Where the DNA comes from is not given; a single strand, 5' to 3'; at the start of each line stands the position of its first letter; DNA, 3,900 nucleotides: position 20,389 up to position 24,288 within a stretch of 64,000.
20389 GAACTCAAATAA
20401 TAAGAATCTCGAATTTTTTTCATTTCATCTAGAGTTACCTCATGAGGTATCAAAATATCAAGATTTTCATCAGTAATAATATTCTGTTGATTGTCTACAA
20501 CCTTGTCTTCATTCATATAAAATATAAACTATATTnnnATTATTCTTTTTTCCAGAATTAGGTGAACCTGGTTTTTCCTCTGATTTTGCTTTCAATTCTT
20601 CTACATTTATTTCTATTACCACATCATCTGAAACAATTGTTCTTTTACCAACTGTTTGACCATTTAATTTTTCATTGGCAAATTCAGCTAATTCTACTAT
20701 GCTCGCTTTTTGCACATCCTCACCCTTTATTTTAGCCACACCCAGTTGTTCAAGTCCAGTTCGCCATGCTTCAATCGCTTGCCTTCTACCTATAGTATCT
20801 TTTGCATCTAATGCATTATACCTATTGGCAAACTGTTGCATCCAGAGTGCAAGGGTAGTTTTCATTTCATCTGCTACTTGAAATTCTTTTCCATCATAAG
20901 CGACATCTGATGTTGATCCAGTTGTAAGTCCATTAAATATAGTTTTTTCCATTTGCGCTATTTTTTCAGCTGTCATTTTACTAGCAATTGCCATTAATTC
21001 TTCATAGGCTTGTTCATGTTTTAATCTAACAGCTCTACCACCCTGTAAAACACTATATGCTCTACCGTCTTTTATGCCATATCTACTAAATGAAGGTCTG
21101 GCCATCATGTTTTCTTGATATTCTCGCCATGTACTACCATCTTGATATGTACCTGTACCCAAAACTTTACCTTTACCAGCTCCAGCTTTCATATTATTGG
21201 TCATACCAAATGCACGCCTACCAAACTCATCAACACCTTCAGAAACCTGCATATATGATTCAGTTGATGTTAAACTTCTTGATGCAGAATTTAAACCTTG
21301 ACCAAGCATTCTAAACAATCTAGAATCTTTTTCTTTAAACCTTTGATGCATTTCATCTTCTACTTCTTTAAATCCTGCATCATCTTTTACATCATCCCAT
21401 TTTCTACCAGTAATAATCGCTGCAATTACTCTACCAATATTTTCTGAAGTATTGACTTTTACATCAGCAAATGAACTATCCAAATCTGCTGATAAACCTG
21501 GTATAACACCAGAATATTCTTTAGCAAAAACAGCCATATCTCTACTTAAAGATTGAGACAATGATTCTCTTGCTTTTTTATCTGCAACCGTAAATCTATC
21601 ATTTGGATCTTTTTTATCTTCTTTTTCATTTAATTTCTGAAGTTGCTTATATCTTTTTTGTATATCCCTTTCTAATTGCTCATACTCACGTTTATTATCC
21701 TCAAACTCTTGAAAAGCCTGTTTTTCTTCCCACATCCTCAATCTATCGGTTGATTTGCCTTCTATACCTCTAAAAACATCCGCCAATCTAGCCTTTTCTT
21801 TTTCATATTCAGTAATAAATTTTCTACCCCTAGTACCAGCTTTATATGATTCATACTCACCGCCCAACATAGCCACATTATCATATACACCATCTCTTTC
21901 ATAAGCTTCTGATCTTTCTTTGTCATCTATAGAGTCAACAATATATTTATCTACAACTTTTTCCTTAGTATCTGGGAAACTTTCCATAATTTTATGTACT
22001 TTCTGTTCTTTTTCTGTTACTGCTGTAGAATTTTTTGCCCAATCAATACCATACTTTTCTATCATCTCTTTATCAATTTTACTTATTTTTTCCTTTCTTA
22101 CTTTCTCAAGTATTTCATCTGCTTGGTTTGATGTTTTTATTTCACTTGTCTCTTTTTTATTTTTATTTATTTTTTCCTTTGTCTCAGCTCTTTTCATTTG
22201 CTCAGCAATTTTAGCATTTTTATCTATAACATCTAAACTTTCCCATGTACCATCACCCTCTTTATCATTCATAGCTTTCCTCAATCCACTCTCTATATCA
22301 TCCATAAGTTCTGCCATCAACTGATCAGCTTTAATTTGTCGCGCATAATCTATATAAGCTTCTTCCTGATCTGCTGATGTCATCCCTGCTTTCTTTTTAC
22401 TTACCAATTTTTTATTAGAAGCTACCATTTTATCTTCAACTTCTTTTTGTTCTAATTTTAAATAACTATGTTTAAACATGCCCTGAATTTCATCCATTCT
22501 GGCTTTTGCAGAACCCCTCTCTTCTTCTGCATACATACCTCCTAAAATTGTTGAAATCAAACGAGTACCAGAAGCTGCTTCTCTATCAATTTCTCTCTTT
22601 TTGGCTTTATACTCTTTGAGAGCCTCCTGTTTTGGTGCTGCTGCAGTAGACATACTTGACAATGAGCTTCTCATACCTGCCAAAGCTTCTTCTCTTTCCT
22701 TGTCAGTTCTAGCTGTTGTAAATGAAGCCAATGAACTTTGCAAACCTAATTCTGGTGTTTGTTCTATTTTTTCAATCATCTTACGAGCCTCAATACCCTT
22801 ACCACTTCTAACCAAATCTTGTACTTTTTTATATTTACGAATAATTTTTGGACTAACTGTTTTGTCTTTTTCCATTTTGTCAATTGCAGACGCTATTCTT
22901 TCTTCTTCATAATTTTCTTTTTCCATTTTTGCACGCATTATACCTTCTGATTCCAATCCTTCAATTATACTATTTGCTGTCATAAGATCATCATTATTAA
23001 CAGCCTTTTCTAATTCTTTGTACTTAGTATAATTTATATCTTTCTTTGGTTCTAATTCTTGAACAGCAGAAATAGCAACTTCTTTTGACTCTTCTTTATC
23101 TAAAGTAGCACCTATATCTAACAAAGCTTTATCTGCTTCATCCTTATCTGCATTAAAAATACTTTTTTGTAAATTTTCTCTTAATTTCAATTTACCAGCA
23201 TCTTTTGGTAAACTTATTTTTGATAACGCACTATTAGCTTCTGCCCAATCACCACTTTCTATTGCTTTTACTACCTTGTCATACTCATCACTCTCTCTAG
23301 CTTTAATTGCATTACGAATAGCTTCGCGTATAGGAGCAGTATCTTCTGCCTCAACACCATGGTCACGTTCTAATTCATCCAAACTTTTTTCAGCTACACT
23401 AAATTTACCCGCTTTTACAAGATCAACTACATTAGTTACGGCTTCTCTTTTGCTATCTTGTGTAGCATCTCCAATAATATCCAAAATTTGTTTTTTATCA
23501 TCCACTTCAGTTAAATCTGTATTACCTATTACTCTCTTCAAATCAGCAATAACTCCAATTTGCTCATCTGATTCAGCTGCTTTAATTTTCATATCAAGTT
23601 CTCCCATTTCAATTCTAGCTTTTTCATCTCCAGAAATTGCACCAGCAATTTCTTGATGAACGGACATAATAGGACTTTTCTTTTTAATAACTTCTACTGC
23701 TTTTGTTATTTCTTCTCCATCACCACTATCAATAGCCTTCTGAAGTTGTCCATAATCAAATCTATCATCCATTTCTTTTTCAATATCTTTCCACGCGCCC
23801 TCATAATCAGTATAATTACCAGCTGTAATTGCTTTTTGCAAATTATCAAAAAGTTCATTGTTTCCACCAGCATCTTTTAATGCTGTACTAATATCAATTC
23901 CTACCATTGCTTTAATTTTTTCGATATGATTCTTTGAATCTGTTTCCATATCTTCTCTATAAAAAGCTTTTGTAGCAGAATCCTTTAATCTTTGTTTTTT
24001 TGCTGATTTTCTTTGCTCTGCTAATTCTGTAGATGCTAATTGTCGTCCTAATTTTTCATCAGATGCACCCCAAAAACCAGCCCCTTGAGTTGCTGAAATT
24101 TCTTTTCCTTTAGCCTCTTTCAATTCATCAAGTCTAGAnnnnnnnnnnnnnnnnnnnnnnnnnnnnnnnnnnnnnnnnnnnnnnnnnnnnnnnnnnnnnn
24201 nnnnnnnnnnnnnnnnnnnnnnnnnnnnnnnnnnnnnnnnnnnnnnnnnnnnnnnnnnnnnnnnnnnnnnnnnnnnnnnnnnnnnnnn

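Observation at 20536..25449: VirB6/TrbL-like channel protein fused to a highly charged tail of about 1250 aa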

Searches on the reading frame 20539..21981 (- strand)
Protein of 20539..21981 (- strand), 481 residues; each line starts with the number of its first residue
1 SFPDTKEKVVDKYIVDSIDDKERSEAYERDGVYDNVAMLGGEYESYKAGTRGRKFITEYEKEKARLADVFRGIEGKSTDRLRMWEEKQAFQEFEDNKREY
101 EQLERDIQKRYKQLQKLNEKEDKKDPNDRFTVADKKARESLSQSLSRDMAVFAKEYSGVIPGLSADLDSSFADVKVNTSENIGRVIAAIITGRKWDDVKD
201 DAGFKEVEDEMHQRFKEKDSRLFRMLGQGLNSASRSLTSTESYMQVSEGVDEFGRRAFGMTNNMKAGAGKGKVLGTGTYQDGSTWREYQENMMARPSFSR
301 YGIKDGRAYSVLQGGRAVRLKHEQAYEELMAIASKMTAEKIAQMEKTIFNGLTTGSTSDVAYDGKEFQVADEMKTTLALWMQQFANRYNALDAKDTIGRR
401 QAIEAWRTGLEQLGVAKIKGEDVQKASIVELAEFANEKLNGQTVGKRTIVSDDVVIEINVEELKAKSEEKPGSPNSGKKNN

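Call 103: search_protein_families(library=pfam, proteins=[window:20539-21981:-], max_evalue=10)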
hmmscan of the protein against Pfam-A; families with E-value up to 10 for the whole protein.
window:20539-21981:- (481 aa): 6 families
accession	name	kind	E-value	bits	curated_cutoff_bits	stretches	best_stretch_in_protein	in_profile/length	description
PF10459.15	Peptidase_S46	-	0.00064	18.9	22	1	55-228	337-509/698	Peptidase S46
PF11508.13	DUF3218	-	0.065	13.2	25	1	398-461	30-92/213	Protein of unknown function (DUF3218)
PF22782.1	SDE2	-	0.17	13.2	26.4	0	59-144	17-97/100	Splicing regulator SDE2, SDE2 domain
PF14661.11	HAUS6_N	-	0.53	10.3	26.4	1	83-137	170-224/233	HAUS augmin-like complex subunit 6 N-terminus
PF12652.12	CotJB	-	1.1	10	29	1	86-122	27-63/76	CotJB protein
PF07303.18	Occludin_ELL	-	1.5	10.1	31.2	1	87-145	11-66/101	Occludin homology domain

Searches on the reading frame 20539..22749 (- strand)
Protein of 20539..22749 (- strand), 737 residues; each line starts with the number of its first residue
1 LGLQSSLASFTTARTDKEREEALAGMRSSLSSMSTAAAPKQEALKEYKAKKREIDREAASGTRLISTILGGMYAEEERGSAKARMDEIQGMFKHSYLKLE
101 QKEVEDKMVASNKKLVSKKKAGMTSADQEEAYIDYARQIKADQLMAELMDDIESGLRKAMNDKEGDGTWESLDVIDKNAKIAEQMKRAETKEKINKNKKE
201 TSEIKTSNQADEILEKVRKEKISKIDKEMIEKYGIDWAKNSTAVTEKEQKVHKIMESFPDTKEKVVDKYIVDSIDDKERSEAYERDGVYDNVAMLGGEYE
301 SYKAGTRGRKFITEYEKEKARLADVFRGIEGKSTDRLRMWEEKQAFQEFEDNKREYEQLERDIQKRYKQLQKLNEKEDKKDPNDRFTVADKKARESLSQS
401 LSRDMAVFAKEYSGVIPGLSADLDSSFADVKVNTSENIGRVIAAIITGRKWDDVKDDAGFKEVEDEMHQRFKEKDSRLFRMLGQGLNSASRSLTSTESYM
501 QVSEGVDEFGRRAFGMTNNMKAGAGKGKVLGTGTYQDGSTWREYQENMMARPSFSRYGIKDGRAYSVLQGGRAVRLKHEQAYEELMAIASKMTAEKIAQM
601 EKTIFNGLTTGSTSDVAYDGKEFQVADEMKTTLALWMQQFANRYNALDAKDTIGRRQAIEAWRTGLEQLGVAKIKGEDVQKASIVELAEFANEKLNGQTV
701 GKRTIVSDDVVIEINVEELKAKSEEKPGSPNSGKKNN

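Call 63: search_solved_structures(query=A2, max_evalue=1)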
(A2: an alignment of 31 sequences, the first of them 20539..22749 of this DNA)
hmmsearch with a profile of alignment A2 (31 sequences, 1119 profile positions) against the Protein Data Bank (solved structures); distinct sequences matched with E-value up to 1: 13.
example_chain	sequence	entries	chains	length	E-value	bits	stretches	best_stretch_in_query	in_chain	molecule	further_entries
9ijj_A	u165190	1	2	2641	0.0013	20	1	436-532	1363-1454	Cilia and flagella associated protein 46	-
8iqf_A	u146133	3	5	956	0.014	16.6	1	419-539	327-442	Chromatin assembly factor 1 subunit A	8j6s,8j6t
8iqg_A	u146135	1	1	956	0.014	16.6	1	419-539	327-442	Chromatin assembly factor 1 subunit A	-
30ff_Dc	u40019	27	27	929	0.014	16.6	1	460-520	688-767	Transcription initiation factor TFIID subunit 3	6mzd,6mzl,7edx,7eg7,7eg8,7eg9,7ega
7emf_O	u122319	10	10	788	0.021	16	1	537-649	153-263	Mediator of RNA polymerase II transcription subunit 15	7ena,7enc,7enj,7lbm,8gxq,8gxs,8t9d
6yej_A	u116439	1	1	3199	0.025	15.8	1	433-514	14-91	Huntingtin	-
2i1j_A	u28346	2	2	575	0.06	14.5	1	474-689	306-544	Moesin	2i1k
5gmk_F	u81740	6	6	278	0.28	12.3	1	524-618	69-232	Protein CWC16 | Pre-mRNA-splicing factor CWC16 | Splicing factor YJU2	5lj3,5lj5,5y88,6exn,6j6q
7b9v_D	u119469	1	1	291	0.37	11.9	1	524-603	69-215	Splicing factor YJU2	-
9cpc_4A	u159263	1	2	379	0.55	11.3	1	430-720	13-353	RIB43A-like with coiled-coils protein 1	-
9qks_C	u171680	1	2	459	0.58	11.3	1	533-638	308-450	ESX secretion system protein YukC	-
8t1i_J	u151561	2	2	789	0.63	11.1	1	413-517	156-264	Mediator of RNA polymerase II transcription subunit 15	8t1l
8ro0_P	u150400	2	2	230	0.73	10.9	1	616-733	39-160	Spliceosome-associated protein CWC15 homolog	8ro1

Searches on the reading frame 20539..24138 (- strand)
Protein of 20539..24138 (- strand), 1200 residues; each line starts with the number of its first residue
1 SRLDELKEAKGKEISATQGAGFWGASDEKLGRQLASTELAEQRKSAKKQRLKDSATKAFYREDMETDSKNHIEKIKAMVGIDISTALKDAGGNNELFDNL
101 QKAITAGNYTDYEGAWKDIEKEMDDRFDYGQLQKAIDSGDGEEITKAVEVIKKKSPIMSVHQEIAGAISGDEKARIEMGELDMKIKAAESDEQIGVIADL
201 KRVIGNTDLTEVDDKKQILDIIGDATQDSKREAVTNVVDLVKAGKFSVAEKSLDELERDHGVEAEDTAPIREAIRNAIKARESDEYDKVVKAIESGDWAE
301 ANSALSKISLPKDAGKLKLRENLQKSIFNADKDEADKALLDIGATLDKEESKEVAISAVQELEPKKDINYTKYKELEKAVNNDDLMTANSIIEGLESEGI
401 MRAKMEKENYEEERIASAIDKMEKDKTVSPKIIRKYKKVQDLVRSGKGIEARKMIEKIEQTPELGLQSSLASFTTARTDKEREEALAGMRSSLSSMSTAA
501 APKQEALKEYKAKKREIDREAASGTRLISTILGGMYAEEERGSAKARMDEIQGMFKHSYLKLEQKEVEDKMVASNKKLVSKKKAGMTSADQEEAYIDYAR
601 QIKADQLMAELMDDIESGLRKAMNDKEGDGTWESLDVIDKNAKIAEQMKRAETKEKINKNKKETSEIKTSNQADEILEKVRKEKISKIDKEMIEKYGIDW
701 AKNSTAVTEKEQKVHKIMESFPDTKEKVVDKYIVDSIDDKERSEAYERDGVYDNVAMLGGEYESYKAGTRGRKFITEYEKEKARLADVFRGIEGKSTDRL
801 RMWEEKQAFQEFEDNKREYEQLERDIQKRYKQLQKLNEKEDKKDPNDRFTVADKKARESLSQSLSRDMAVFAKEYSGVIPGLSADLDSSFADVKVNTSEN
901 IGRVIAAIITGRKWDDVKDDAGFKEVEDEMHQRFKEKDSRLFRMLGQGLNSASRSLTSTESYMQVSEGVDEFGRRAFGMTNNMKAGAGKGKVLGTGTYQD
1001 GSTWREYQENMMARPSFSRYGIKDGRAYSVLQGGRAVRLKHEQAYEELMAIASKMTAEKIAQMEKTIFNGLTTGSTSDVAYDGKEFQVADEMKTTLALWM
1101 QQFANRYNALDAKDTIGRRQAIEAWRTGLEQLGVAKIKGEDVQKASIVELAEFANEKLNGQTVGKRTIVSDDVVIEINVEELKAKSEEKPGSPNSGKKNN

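Call 33: search_protein_representatives(protein=window:20539-24138:-)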
Query: 1200 residues. Proteins with E-value up to 0.001 (for the whole library): 23; up to 1e-10: 18; up to 1e-30: 5. The best 23 are listed.
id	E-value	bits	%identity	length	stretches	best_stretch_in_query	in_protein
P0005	2.6e-85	304.0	33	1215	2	509-1173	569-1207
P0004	3.0e-84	300.5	38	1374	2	495-1171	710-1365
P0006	1.6e-69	251.7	34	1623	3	633-1159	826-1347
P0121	2.7e-47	178.1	30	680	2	708-1159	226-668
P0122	1.1e-39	153.0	29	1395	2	631-1157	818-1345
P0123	7.1e-28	113.9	24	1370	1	398-1134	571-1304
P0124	3.3e-23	98.4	27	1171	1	547-1152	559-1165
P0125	2.3e-20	89.0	27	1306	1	737-1030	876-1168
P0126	1.3e-19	86.6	29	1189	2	760-1032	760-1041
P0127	1.3e-19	86.5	27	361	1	820-1137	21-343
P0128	2.5e-19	85.6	26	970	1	766-1103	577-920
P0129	3.8e-17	78.3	26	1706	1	510-1155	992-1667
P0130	1.5e-15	73.0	25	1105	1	635-1135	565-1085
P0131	1.8e-15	72.8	27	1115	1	748-1145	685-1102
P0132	2.7e-15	72.2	27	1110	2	662-1063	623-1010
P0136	1.3e-07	46.8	25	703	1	475-1116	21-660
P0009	2.5e-05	39.2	25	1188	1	657-1136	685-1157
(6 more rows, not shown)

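Call 34: find_encoding_contigs(protein=P0127, flank=6000, max_places=2)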
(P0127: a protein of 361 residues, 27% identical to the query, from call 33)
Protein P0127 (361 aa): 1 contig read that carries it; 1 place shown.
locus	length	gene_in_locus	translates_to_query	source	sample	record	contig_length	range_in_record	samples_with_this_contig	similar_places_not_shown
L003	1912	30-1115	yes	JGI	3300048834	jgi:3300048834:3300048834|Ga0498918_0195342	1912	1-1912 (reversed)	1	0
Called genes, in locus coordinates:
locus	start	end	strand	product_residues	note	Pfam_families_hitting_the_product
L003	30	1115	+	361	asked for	-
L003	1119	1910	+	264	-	?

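Call 35: find_encoding_contigs(protein=P0121, flank=6000, max_places=2)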
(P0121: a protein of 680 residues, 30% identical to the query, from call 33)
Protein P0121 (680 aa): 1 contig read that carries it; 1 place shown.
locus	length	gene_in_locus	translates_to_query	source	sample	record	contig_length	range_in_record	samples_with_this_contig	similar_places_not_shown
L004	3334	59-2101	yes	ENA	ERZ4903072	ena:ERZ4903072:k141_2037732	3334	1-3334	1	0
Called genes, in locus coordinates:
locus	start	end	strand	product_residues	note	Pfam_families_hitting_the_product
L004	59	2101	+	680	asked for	-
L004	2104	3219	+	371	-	-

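Call 58: predict_structure(alignment_id=A3)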
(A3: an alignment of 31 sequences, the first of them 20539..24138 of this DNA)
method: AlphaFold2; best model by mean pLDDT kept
length: 1200 residues; sequences in the alignment: 31
mean_pLDDT: 64.2   pTM: 0.46
mean pLDDT of the five models: 64.2, 63.1, 61.9, 61.5, 61.0
residues with pLDDT >= 90: 194; 70-90: 331; 50-70: 258; < 50: 417
segments of 3 or more residues with pLDDT < 50: 1-96, 126-141, 143-145, 154-160, 163-233, 308-370, 395-404, 418-420, 422-437, 442-462, 497-504, 626-639, 644-646, 648-673, 697-700, 703-715, 1192-1200
pLDDT, mean of each block of 10 residues (from residue 1): 33 25 28 34 39 35 38 33 39 46 55 65 51 44 48 47 46 39 36 34 41 37 34 52 62 73 59 58 52 49 48 36 39 40 33 38 42 56 54 45 49 51 41 45 44 45 58 75 75 57 55 71 66 69 67 73 88 91 79 70 61 59 49 47 49 44 41 49 52 49 47 48 68 77 87 85 82 87 90 89 89 82 87 89 75 89 94 83 84 82 95 94 94 91 93 77 94 92 94 93 90 70 70 72 81 89 82 71 84 90 92 87 94 90 93 88 82 88 82 42
secondary structure, 60 per line:
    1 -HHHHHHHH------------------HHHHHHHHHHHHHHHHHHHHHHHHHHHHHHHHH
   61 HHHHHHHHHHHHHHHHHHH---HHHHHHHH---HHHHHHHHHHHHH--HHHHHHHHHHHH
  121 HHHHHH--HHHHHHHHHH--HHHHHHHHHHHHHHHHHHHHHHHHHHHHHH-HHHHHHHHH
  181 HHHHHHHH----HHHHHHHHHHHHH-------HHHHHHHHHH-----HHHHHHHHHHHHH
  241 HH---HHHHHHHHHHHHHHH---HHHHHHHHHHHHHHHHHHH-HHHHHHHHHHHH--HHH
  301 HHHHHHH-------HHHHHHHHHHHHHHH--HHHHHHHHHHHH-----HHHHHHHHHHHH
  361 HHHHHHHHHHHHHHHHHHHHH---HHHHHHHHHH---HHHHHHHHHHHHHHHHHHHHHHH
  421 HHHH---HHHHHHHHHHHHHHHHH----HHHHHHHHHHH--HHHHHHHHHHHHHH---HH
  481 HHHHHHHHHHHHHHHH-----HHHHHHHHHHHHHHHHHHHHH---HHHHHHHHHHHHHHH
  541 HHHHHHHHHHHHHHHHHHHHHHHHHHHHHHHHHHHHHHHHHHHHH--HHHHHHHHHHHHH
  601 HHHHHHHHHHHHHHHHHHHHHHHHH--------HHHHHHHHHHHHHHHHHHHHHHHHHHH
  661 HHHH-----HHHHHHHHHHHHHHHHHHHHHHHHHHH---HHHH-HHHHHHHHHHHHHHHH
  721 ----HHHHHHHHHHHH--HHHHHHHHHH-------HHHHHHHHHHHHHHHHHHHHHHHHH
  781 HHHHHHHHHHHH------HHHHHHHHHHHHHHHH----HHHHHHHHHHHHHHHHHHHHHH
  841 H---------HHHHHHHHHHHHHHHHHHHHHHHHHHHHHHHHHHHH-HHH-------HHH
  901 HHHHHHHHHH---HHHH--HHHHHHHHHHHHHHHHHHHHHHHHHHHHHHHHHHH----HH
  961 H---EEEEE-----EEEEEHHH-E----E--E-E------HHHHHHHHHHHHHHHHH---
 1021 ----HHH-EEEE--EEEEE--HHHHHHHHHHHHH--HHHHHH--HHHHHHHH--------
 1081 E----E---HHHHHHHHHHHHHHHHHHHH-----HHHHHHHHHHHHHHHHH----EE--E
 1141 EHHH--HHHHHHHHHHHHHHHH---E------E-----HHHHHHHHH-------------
elements in order (helices of 4 or more, strands of 3 or more residues): H2-9 H28-79 H83-90 H94-106 H109-126 H129-138 H141-170 H172-188 H193-205 H213-222 H228-242 H246-260 H264-282 H284-295 H298-307 H315-329 H332-343 H349-381 H385-394 H398-424 H428-444 H449-459 H462-475 H479-496 H502-522 H526-585 H588-625 H634-664 H670-696 H700-703 H705-720 H725-736 H739-748 H756-792 H799-814 H819-841 H851-886 H898-910 H914-917 H920-954 E965-969 E975-979 H1001-1017 E1029-1032 E1035-1039 H1042-1054 H1057-1062 H1065-1072 H1090-1109 H1115-1131 H1147-1162 H1179-1187

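Call 60: fold_search(model_id=the predicted structure, library=pdb)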
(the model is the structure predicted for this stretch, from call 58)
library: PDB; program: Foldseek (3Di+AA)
matches with E <= 10: 106; with E <= 0.001: 0
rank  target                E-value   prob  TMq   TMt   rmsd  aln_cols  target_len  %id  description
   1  8ruy_I                1.0e-01  0.07  0.05  0.04  57.6       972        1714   13  Structure of IFTA and IFTB in Retrograde Intraflagellar transport trains (released 2024-07-24)
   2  8v3b_a                1.2e-01  0.33  0.09  0.18  22.9       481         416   13  Computational Designed Nanocage O43_129_+4 (released 2024-03-13)
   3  8cwy_A                1.9e-01  0.16  0.07  0.13  24.8       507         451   12  Accurate computational design of genetically encoded 3D protein crystals (released 2023-11-01)
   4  8cws_A                3.0e-01  0.28  0.10  0.21  17.5       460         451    9  Accurate computational design of genetically encoded 3D protein crystals (released 2023-11-01)
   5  9mg8_B                3.7e-01  0.09  0.05  0.12  26.9       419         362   12  Crystal Structure of b-iTHR-110 (released 2025-12-17)
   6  8ffz_C                5.0e-01  0.07  0.08  0.10  35.4       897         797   12  TFIIIA-TFIIIC-Brf1-TBP complex bound to 5S rRNA gene (released 2023-06-21)
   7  9dtr_S                6.5e-01  0.04  0.05  0.07  37.7       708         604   15  Structure of the yeast post-catalytic P complex spliceosome at 2.3 Angstrom resolution (released 2024-12-25)
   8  8gel_A                7.5e-01  0.07  0.07  0.12  21.6       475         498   13  Cryo-EM structure of synthetic tetrameric building block sC4 (released 2024-03-13)
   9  9y6s_6y               7.8e-01  0.09  0.07  0.14  19.5       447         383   12  96-nm repeat of the Leishmania tarentolae doublet microtubule (released 2025-12-17)
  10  4hnw_A                7.8e-01  0.05  0.06  0.08  34.7       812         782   10  The NatA Acetyltransferase Complex Bound To Inositol Hexakisphosphate (released 2014-03-26)
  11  8ro2_J                8.2e-01  0.03  0.05  0.08  39.1       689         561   12  Integrative Structure of the human intron lariat Spliceosome (ILS'') (released 2024-09-18)
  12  7tdz_A                8.5e-01  0.06  0.07  0.06  26.3       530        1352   11  Cryo-EM model of protomer of the cytoplasmic ring of the nuclear pore complex from Xenopus laevis (released 2022-06-22)
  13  5l9t_Y                8.9e-01  0.08  0.07  0.14  27.8       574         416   10  Model of human Anaphase-promoting complex/Cyclosome (APC/C-CDH1) with E2 UBE2S poised for polyubiquitination where UBE (released 2016-10-26)
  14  6zpg                  1.0e+00  0.05  0.05  0.10  27.6       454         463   12  Kinesin binding protein (KBP) (released 2020-12-30)
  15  9mg8_A                1.1e+00  0.04  0.05  0.12  24.6       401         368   11  Crystal Structure of b-iTHR-110 (released 2025-12-17)
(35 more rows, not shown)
